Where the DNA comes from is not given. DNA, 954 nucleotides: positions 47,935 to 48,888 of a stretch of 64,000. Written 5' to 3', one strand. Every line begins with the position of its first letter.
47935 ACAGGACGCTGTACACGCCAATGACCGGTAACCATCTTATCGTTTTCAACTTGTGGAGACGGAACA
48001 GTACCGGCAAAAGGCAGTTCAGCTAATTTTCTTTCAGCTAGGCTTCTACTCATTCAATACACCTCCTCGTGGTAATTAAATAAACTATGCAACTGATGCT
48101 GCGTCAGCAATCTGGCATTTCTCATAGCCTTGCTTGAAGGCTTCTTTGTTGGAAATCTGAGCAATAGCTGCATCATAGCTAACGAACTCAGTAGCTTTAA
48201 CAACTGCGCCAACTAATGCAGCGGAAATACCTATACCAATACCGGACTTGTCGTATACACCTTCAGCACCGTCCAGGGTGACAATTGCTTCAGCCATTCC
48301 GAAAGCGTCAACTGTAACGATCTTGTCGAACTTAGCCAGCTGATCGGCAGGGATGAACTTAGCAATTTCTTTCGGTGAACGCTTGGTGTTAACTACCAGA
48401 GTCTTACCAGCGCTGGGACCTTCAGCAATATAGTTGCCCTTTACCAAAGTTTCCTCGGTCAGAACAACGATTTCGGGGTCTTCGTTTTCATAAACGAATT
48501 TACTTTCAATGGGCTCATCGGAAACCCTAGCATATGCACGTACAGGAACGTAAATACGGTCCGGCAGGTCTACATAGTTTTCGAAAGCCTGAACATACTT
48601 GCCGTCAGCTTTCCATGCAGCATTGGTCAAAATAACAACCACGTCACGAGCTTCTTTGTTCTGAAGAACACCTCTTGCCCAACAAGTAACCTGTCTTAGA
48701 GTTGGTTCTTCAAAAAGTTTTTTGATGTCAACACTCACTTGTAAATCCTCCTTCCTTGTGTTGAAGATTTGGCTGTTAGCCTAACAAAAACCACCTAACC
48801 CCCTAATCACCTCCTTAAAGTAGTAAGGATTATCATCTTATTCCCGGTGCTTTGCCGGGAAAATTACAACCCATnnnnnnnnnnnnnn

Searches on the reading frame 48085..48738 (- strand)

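Call 67: search_protein_families(library=pfam, proteins=[window:48085-48738:-], max_evalue=0.00001)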
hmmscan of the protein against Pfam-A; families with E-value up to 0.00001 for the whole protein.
window:48085-48738:- (217 aa): 1 family
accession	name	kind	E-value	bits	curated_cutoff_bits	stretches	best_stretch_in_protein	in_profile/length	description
PF01558.24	POR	-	5e-11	43.5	27.4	1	36-198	11-153/173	Pyruvate ferredoxin/flavodoxin oxidoreductase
